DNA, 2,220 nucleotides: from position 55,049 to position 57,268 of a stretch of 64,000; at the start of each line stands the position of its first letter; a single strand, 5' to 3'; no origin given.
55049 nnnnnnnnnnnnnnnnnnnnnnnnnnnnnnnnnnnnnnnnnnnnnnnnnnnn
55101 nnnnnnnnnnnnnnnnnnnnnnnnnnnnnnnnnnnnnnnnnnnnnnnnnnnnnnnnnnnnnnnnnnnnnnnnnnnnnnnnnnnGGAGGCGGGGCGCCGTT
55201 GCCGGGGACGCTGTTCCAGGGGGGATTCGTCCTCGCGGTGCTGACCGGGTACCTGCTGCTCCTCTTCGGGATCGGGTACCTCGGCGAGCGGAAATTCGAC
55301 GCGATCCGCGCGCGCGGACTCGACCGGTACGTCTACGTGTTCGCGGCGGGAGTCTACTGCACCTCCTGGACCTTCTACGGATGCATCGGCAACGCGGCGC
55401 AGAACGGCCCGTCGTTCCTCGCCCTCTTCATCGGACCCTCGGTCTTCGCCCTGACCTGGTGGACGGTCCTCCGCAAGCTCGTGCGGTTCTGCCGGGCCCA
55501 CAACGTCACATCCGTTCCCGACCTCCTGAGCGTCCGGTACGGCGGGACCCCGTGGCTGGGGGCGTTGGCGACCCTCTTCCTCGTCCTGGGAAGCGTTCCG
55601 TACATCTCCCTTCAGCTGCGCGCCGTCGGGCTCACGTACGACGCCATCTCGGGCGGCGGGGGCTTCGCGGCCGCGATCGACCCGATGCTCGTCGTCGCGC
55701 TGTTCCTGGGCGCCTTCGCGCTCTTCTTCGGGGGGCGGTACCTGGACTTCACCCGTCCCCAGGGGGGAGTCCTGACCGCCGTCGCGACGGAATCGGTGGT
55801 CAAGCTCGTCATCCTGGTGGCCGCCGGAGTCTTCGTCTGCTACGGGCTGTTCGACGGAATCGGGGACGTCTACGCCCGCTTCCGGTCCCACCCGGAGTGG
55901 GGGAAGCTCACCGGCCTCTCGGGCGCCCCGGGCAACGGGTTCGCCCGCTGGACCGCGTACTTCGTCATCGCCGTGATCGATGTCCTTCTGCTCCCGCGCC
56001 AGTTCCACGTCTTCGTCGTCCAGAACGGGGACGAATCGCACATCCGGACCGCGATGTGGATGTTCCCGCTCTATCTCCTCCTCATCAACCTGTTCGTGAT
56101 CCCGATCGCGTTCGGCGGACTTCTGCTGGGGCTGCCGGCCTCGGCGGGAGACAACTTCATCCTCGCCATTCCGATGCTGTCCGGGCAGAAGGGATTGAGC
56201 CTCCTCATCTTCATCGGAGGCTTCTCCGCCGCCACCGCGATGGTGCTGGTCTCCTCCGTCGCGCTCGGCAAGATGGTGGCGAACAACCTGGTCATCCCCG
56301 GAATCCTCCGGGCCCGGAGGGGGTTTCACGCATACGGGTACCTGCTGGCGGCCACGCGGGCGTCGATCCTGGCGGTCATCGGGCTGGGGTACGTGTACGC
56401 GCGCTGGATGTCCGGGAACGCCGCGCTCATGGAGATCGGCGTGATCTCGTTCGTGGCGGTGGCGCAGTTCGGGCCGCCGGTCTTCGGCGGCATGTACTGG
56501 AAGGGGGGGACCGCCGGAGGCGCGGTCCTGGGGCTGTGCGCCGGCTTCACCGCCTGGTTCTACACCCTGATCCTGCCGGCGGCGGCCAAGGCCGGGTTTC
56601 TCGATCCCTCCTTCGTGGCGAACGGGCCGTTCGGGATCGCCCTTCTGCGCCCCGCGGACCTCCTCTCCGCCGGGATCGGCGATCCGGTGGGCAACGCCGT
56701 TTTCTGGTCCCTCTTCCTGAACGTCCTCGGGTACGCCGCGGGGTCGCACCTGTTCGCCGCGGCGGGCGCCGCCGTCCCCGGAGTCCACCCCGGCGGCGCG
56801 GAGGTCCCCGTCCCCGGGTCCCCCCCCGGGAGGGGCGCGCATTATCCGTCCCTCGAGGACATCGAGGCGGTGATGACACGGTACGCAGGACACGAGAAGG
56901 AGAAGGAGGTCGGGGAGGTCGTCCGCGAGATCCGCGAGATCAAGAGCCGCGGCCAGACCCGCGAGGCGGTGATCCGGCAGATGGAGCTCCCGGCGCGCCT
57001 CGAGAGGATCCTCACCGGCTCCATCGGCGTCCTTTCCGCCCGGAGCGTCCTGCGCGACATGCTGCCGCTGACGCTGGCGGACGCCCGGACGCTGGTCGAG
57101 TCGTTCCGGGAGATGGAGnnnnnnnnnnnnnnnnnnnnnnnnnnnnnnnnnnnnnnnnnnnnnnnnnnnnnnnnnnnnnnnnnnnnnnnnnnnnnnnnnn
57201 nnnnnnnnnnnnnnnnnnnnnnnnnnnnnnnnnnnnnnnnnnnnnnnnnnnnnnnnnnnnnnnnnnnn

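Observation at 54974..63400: CbrA/CbrB-like sigma54 two-component system with palindromic UAS and -24/-12 promoter driving a Liv-type ABC transporter plus acyl-CoA ligase operon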

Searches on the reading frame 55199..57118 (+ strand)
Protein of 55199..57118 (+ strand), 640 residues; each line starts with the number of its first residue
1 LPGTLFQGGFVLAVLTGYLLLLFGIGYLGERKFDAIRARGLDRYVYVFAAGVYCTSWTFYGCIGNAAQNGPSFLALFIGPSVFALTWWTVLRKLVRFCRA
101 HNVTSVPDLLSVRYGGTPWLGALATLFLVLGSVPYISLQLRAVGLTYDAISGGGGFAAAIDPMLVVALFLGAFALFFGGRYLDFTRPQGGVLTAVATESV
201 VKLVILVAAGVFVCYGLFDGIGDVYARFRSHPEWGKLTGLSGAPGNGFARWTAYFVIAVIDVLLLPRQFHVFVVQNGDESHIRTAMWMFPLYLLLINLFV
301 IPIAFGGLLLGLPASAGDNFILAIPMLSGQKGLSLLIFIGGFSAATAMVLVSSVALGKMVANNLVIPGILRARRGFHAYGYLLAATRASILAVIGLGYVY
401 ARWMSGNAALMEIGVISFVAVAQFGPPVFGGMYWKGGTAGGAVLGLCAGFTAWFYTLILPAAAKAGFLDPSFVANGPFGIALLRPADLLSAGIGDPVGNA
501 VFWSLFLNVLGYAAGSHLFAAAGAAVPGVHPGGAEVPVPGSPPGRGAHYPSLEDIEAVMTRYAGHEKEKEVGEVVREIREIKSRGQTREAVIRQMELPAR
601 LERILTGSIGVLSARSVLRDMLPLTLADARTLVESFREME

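Call 7: search_protein_families(library=pfam, proteins=[window:55199-57100:+], max_evalue=10)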
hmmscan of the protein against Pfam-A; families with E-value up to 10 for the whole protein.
window:55199-57100:+ (634 aa): 0 families

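Call 10: find_homologous_proteins(query=window:55199-57118:+)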
Query window:55199-57118:+ (640 aa): 4020 proteins with E <= 0.001 among 8000 candidates; the best 120 are listed.
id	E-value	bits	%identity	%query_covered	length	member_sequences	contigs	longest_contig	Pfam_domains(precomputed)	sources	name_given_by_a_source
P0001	0.0e+0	1376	98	100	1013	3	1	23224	PF13426.14,PF13188.14,PF13581.13,PF08448.17,PF02518.32,PF00512.32,PF00989.32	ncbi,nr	ncbi:MAG: PAS domain S-box protein [Deltaproteobacteria bacterium]|nr:MAG: PAS domain S-box protein 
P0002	0.0e+0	1294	92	100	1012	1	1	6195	PF13426.14,PF13188.14,PF13581.13,PF08448.17,PF02518.32,PF00512.32,PF00989.32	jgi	jgi:PAS domain S-box-containing protein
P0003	0.0e+0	1151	82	100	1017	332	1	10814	PF13426.14,PF13581.13,PF08448.17,PF02518.32,PF00512.32,PF00989.32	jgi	jgi:PAS domain S-box-containing protein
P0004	0.0e+0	1146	82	100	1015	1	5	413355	PF13426.14,PF13188.14,PF13581.13,PF08448.17,PF02518.32,PF00512.32,PF00989.32,PF13589.13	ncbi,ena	-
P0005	0.0e+0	1137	80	100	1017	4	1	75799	PF13426.14,PF13188.14,PF13581.13,PF08448.17,PF02518.32,PF00512.32,PF00989.32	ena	-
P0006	0.0e+0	1134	80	100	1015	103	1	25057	PF13426.14,PF13188.14,PF13581.13,PF08448.17,PF02518.32,PF00512.32,PF00989.32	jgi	jgi:PAS domain S-box-containing protein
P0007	0.0e+0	1127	80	100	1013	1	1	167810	PF13426.14,PF13188.14,PF13581.13,PF08448.17,PF02518.32,PF00512.32,PF00989.32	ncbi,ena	-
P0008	0.0e+0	1015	71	100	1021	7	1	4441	PF13426.14,PF13188.14,PF13581.13,PF08448.17,PF02518.32,PF00474.24,PF00512.32,PF00989.32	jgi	jgi:PAS domain S-box-containing protein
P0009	0.0e+0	1012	71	100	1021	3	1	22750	PF13426.14,PF13188.14,PF13581.13,PF08448.17,PF02518.32,PF00474.24,PF00512.32,PF00989.32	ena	-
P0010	3.2e-298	1009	72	100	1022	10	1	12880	PF13426.14,PF13188.14,PF13581.13,PF08448.17,PF02518.32,PF00474.24,PF00512.32,PF00989.32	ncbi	ncbi:MAG: ATP-binding protein [Deltaproteobacteria bacterium]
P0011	2.1e-296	1003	71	100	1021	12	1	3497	PF13426.14,PF13188.14,PF13581.13,PF08448.17,PF02518.32,PF00474.24,PF00512.32,PF00989.32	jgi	-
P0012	1.8e-295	1000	70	100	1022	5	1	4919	PF13426.14,PF13188.14,PF08448.17,PF02518.32,PF00512.32,PF00989.32,PF13589.13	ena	-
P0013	1.2e-294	997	71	100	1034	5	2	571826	PF13426.14,PF13188.14,PF08448.17,PF02518.32,PF00474.24,PF00512.32,PF00989.32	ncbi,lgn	-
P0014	1.2e-294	997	71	100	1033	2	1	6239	PF13426.14,PF13188.14,PF08448.17,PF02518.32,PF00512.32,PF00989.32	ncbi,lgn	-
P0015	3.6e-294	995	71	100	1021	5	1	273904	PF13426.14,PF13188.14,PF02518.32,PF00512.32,PF00989.32,PF13589.13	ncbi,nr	ncbi:MAG: PAS domain S-box protein [Deltaproteobacteria bacterium]|nr:PAS domain S-box protein [Delt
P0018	2.3e-291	986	70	100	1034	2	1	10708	PF13426.14,PF13188.14,PF08448.17,PF02518.32,PF00474.24,PF00512.32,PF00989.32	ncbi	-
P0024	6.2e-284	962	70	100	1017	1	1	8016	PF13426.14,PF13581.13,PF08448.17,PF02518.32,PF00474.24,PF00512.32,PF00989.32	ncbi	-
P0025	1.0e-282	958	68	100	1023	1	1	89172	PF13426.14,PF13188.14,PF08448.17,PF02518.32,PF00512.32,PF00989.32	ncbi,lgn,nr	ncbi:MAG: ATP-binding protein [Deltaproteobacteria bacterium]|nr:ATP-binding protein [Deltaproteobac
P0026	1.1e-281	954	70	100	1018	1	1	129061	PF13426.14,PF13581.13,PF08448.17,PF02518.32,PF00474.24,PF00512.32,PF00989.32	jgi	jgi:PAS domain S-box-containing protein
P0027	2.5e-279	946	67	100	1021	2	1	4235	PF13426.14,PF13581.13,PF08448.17,PF02518.32,PF00474.24,PF00512.32,PF00989.32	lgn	-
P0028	5.2e-277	939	71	94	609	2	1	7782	PF00474.24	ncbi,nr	ncbi:MAG: hypothetical protein M1377_07915, partial [Deltaproteobacteria bacterium]|nr:hypothetical 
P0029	1.4e-274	931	67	100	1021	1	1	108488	PF13426.14,PF13188.14,PF13581.13,PF08448.17,PF02518.32,PF00474.24,PF00512.32,PF00989.32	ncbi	ncbi:MAG: hypothetical protein Kow00128_12180 [Deltaproteobacteria bacterium]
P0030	1.1e-272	925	66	100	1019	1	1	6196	PF13426.14,PF13188.14,PF13581.13,PF08448.17,PF02518.32,PF00474.24,PF00512.32,PF00989.32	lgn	-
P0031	8.6e-272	922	66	100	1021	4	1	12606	PF13426.14,PF13188.14,PF08448.17,PF02518.32,PF00474.24,PF00512.32,PF00989.32,PF14501.13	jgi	-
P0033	1.3e-268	911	66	100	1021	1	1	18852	PF13426.14,PF13188.14,PF08448.17,PF02518.32,PF00474.24,PF00512.32,PF00989.32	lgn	-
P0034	1.9e-249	848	62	100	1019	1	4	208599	PF13426.14,PF13188.14,PF13581.13,PF08448.17,PF02518.32,PF00512.32,PF00989.32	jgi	-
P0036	8.4e-197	674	51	98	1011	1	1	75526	PF13426.14,PF08448.17,PF02518.32,PF00474.24,PF00512.32,PF00989.32,PF13589.13,PF14501.13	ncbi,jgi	-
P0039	1.1e-154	535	44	97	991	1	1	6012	PF13426.14,PF13581.13,PF08448.17,PF02518.32,PF00474.24,PF00512.32,PF00989.32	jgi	jgi:PAS domain S-box-containing protein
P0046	1.0e-150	522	44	98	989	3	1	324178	PF13426.14,PF13581.13,PF08448.17,PF02518.32,PF00512.32,PF00989.32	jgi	-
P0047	1.2e-150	521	43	98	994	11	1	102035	PF13426.14,PF13581.13,PF08448.17,PF02518.32,PF00512.32,PF00989.32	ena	-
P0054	1.2e-149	518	43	98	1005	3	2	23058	PF13426.14,PF13581.13,PF08448.17,PF02518.32,PF00474.24,PF00512.32,PF00989.32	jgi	jgi:PAS domain S-box-containing protein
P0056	3.0e-149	517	43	98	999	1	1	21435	PF13426.14,PF13581.13,PF08448.17,PF02518.32,PF00474.24,PF00512.32,PF00989.32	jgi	jgi:PAS domain S-box-containing protein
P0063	1.2e-148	515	42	98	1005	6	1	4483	PF13426.14,PF13581.13,PF08448.17,PF02518.32,PF00474.24,PF00512.32,PF00989.32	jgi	jgi:PAS domain S-box-containing protein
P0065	1.6e-148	514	43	98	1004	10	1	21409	PF13426.14,PF08448.17,PF02518.32,PF00474.24,PF00512.32,PF00989.32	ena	-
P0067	3.0e-148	513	43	98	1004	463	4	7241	PF13426.14,PF08448.17,PF02518.32,PF00474.24,PF00512.32,PF00989.32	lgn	-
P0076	2.5e-147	510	42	98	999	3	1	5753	PF13426.14,PF13581.13,PF08448.17,PF02518.32,PF00474.24,PF00512.32,PF00989.32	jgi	jgi:PAS domain S-box-containing protein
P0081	5.5e-147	509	44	99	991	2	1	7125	PF13426.14,PF13581.13,PF08448.17,PF02518.32,PF00474.24,PF00512.32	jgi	jgi:PAS domain S-box-containing protein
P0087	1.1e-146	508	43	98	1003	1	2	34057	PF13426.14,PF13581.13,PF08448.17,PF02518.32,PF00512.32,PF00989.32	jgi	jgi:PAS domain S-box-containing protein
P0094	4.1e-146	506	43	98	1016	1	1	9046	PF13426.14,PF13581.13,PF08448.17,PF02518.32,PF00474.24,PF00512.32,PF00989.32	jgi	jgi:PAS domain S-box-containing protein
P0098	5.2e-146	506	42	98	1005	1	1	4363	PF08447.19,PF13426.14,PF13581.13,PF08448.17,PF02518.32,PF00474.24,PF00512.32,PF00989.32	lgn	-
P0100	5.7e-146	506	43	98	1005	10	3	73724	PF08447.19,PF13426.14,PF13581.13,PF08448.17,PF02518.32,PF00512.32,PF00989.32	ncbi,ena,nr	ncbi:MAG TPA: ATP-binding protein [Candidatus Eisenbacteria bacterium]|nr:ATP-binding protein [Candi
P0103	7.4e-146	505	41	100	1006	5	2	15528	PF13426.14,PF08448.17,PF02518.32,PF00474.24,PF00512.32,PF00989.32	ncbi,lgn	-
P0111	1.9e-145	504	42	99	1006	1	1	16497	PF13426.14,PF08448.17,PF02518.32,PF00474.24,PF00512.32,PF00989.32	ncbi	-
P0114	3.4e-145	503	42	98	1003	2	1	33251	PF13426.14,PF08448.17,PF02518.32,PF00474.24,PF00512.32,PF00989.32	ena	-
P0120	4.7e-145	503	41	98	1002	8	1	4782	PF08447.19,PF13426.14,PF13188.14,PF08448.17,PF02518.32,PF00474.24,PF00512.32,PF00989.32,PF14501.13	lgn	-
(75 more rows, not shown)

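Call 11: search_protein_families(library=ncbifam, proteins=[window:55199-57118:+], max_evalue=10)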
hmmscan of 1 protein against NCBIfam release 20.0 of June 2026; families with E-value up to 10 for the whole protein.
window:55199-57118:+ (640 aa): 0 families

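Call 12: find_encoding_contigs(protein=P0001, flank=10000, max_places=3)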
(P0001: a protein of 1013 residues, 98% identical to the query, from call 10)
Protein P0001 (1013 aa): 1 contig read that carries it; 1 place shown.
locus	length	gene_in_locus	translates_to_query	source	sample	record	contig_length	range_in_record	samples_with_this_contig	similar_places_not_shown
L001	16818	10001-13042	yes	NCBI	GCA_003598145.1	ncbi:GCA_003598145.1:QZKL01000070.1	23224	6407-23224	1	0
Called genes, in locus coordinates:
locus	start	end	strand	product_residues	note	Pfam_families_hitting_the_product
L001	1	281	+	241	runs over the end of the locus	PF11249:DUF3047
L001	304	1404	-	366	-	PF00515:TPR_1 (faint), PF07721:TPR_4 (faint), PF13174:TPR_6 (faint), PF13181:TPR_8 (faint), PF13424:TPR_12 (faint), PF07719:TPR_2, PF13414:TPR_11 (weak), PF13432:TPR_16, +9 more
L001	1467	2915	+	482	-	PF14522:Cytochrome_C7 (faint), PF14537:Cytochrom_c3_2 (faint), PF09699:Paired_CXXCH_1 (weak), PF22113:Mtrc-MtrF_II-IV_dom (weak)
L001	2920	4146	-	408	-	PF12704:MacB_PCD, PF02687:FtsX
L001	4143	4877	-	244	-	PF00005:ABC_tran, PF13304:AAA_21 (faint)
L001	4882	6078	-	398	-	PF25917:BSH_RND, PF25973:BSH_CzcB, PF25876:HH_MFP_RND (faint), PF25954:Beta-barrel_RND_2, PF25990:Beta-barrel_YknX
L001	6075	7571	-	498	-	PF02321:OEP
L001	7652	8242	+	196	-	PF00160:Pro_isomerase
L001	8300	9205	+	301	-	PF00849:PseudoU_synth_2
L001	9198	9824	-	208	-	PF13511:DUF4124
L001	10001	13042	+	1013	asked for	PF00989:PAS (weak), PF13188:PAS_8 (weak), PF08448:PAS_4 (weak), PF13426:PAS_9, PF00512:HisKA, PF02518:HATPase_c, PF13581:HATPase_c_2 (weak)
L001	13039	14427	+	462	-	PF00072:Response_reg, PF00158:Sigma54_activat, PF14532:Sigma54_activ_2, PF07728:AAA_5, PF25601:AAA_lid_14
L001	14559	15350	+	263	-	PF00005:ABC_tran, PF13304:AAA_21 (faint), PF12399:BCA_ABC_TP_C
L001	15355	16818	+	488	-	PF00501:AMP-binding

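Call 13: find_encoding_contigs(protein=P0004, flank=10000, max_places=2)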
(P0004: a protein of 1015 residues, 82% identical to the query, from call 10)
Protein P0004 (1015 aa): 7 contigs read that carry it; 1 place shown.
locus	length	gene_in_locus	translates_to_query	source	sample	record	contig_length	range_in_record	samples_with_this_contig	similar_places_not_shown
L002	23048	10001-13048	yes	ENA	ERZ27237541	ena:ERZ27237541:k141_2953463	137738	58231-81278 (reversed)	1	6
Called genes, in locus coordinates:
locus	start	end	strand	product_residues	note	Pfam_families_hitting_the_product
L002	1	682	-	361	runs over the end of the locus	PF00586:AIRS, PF02769:AIRS_C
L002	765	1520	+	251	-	PF00994:MoCF_biosynth, PF24102:FLAD1_M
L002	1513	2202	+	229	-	PF11249:DUF3047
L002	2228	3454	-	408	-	PF12704:MacB_PCD, PF02687:FtsX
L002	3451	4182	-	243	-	PF00005:ABC_tran, PF13304:AAA_21 (faint)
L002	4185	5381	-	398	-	PF25917:BSH_RND, PF25973:BSH_CzcB, PF25876:HH_MFP_RND, PF25954:Beta-barrel_RND_2, PF25990:Beta-barrel_YknX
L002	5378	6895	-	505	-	PF02321:OEP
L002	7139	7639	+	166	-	PF00160:Pro_isomerase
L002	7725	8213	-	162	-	PF00582:Usp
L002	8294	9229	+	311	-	PF00849:PseudoU_synth_2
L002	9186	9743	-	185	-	-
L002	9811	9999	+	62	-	-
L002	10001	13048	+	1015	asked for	PF00989:PAS, PF13188:PAS_8 (weak), PF08448:PAS_4, PF13426:PAS_9, PF00512:HisKA, PF02518:HATPase_c, PF13581:HATPase_c_2 (weak), PF13589:HATPase_c_3 (weak)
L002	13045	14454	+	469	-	PF00072:Response_reg, PF00158:Sigma54_activat, PF14532:Sigma54_activ_2, PF07728:AAA_5, PF25601:AAA_lid_14, PF02954:HTH_8 (faint)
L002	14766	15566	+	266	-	PF00005:ABC_tran, PF13304:AAA_21 (faint), PF12399:BCA_ABC_TP_C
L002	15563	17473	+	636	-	PF00501:AMP-binding, PF23562:AMP-binding_C_3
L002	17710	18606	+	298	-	PF02653:BPD_transp_2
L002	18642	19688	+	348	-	PF02653:BPD_transp_2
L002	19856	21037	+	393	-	PF13458:Peripla_BP_6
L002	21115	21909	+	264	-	PF00005:ABC_tran, PF13304:AAA_21 (weak)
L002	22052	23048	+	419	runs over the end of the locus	PF00501:AMP-binding, PF14535:AMP-binding_C_2 (weak)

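Call 14: find_encoding_contigs(protein=P0013, flank=10000, max_places=2)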
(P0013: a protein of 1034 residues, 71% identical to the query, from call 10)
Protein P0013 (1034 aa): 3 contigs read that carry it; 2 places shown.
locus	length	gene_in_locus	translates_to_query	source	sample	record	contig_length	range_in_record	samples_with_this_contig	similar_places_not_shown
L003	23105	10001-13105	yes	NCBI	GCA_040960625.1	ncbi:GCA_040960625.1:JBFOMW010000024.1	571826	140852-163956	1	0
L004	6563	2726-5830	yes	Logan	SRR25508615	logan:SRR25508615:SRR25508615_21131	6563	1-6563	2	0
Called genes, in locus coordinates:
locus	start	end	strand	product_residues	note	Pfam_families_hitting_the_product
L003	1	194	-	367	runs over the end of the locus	PF13371:TPR_9 (faint), PF07719:TPR_2 (weak), PF13432:TPR_16, PF14559:TPR_19 (weak), PF07719:TPR_2 (weak), PF13414:TPR_11 (weak), PF13432:TPR_16 (weak), PF14559:TPR_19 (weak), +13 more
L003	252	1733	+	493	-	PF02085:Cytochrom_CIII (faint), PF09699:Paired_CXXCH_1 (faint), PF14522:Cytochrome_C7 (faint), PF14537:Cytochrom_c3_2 (faint), PF22113:Mtrc-MtrF_II-IV_dom (weak)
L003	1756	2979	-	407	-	PF12704:MacB_PCD, PF02687:FtsX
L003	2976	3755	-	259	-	PF00005:ABC_tran, PF13304:AAA_21 (faint)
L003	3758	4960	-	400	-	PF25917:BSH_RND, PF25973:BSH_CzcB (weak), PF25876:HH_MFP_RND, PF25990:Beta-barrel_YknX, PF25954:Beta-barrel_RND_2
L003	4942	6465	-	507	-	PF02321:OEP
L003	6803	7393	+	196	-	PF00160:Pro_isomerase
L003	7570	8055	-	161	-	PF00582:Usp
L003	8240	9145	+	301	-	PF00849:PseudoU_synth_2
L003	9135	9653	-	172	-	PF13511:DUF4124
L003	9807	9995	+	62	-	-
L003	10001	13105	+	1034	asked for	PF00474:SSF (faint), PF00989:PAS, PF08448:PAS_4, PF13188:PAS_8 (faint), PF13426:PAS_9, PF00512:HisKA, PF02518:HATPase_c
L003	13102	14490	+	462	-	PF00072:Response_reg, PF00158:Sigma54_activat, PF14532:Sigma54_activ_2, PF00004:AAA (weak), PF07728:AAA_5 (weak), PF25601:AAA_lid_14, PF02954:HTH_8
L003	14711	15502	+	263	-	PF00005:ABC_tran, PF13304:AAA_21 (faint), PF12399:BCA_ABC_TP_C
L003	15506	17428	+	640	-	PF00501:AMP-binding, PF23562:AMP-binding_C_3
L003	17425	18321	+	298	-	PF02653:BPD_transp_2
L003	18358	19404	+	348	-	PF02653:BPD_transp_2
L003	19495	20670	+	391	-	PF13458:Peripla_BP_6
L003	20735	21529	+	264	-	PF00005:ABC_tran, PF13304:AAA_21 (faint)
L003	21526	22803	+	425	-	PF00501:AMP-binding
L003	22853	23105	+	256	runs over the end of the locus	PF02596:DUF169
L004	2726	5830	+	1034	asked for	PF00474:SSF (faint), PF00989:PAS, PF08448:PAS_4, PF13188:PAS_8 (faint), PF13426:PAS_9, PF00512:HisKA, PF02518:HATPase_c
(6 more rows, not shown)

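Call 15: find_encoding_contigs(protein=P0034, flank=10000, max_places=2)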
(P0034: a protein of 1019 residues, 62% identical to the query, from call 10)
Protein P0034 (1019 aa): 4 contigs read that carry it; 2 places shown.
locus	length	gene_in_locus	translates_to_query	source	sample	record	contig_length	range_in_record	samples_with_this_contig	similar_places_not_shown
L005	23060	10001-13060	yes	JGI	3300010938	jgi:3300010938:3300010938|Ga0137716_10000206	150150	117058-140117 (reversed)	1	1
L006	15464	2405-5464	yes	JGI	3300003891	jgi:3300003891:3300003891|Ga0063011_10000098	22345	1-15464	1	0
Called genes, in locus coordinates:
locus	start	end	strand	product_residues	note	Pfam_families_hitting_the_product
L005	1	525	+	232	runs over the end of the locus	-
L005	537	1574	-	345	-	PF00515:TPR_1 (faint), PF12895:ANAPC3 (faint), PF13181:TPR_8 (faint), PF13424:TPR_12 (faint), PF13428:TPR_14 (faint), PF07719:TPR_2 (weak), PF13414:TPR_11 (weak), PF13432:TPR_16 (weak), +8 more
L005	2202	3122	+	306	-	PF09699:Paired_CXXCH_1 (faint), PF14522:Cytochrome_C7 (faint), PF14537:Cytochrom_c3_2 (faint), PF22113:Mtrc-MtrF_II-IV_dom (faint)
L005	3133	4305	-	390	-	PF12704:MacB_PCD, PF02687:FtsX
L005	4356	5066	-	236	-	PF00005:ABC_tran, PF13304:AAA_21 (faint)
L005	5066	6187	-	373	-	PF25917:BSH_RND, PF25973:BSH_CzcB (faint), PF25944:Beta-barrel_RND (faint), PF25954:Beta-barrel_RND_2, PF25990:Beta-barrel_YknX, PF26002:Beta-barrel_AprE (weak)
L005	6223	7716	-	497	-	PF02321:OEP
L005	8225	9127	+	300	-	PF00849:PseudoU_synth_2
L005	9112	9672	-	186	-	PF13511:DUF4124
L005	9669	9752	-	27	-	-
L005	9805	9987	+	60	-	-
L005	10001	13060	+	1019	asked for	PF00989:PAS, PF13188:PAS_8 (faint), PF08448:PAS_4, PF13426:PAS_9, PF00512:HisKA, PF13581:HATPase_c_2 (weak), PF02518:HATPase_c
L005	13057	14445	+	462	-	PF00072:Response_reg, PF00158:Sigma54_activat, PF01078:Mg_chelatase (faint), PF14532:Sigma54_activ_2, PF07728:AAA_5, PF25601:AAA_lid_14, PF02954:HTH_8 (weak)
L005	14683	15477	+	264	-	PF13476:AAA_23 (weak), PF00005:ABC_tran, PF13304:AAA_21 (faint), PF12399:BCA_ABC_TP_C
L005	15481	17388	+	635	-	PF00501:AMP-binding, PF23562:AMP-binding_C_3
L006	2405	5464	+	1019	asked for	PF00989:PAS, PF13188:PAS_8 (faint), PF08448:PAS_4, PF13426:PAS_9, PF00512:HisKA, PF13581:HATPase_c_2 (weak), PF02518:HATPase_c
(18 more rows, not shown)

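Call 18: find_encoding_contigs(protein=P0036, flank=10000, max_places=1)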
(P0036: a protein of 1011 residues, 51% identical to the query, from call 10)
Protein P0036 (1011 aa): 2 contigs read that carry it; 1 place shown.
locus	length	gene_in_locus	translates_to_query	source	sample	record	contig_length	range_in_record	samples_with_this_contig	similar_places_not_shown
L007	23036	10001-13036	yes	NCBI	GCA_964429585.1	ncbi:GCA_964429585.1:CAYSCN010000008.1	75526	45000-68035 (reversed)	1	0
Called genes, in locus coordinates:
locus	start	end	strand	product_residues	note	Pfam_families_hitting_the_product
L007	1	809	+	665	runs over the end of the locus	PF00122:E1-E2_ATPase, PF00702:Hydrolase, PF08282:Hydrolase_3 (faint)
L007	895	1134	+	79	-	PF09851:SHOCT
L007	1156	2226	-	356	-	PF08448:PAS_4, PF13426:PAS_9 (weak), PF02518:HATPase_c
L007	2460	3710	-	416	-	PF09699:Paired_CXXCH_1 (faint), PF13447:Multi-haem_cyto, PF14522:Cytochrome_C7 (faint), PF14537:Cytochrom_c3_2 (faint), PF13435:Cytochrome_C554, PF13447:Multi-haem_cyto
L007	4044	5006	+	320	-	PF04463:2-thiour_desulf, PF08349:DUF1722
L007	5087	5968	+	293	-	PF00850:Hist_deacetyl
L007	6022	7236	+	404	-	PF02646:RmuC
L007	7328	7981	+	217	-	PF00702:Hydrolase, PF12710:HAD, PF13419:HAD_2 (faint), PF08282:Hydrolase_3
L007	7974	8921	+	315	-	PF01479:S4 (weak), PF00849:PseudoU_synth_2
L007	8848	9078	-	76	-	-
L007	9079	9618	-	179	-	PF13511:DUF4124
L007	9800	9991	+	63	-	-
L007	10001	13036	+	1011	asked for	PF00474:SSF, PF14501:HATPase_c_5 (faint), PF00989:PAS, PF08448:PAS_4, PF13426:PAS_9, PF00512:HisKA, PF02518:HATPase_c, PF13589:HATPase_c_3 (weak)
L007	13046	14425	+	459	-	PF00072:Response_reg, PF00158:Sigma54_activat, PF14532:Sigma54_activ_2, PF00004:AAA (weak), PF01078:Mg_chelatase (faint), PF07728:AAA_5, PF25601:AAA_lid_14, PF02954:HTH_8 (weak)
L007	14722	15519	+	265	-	PF00005:ABC_tran, PF12399:BCA_ABC_TP_C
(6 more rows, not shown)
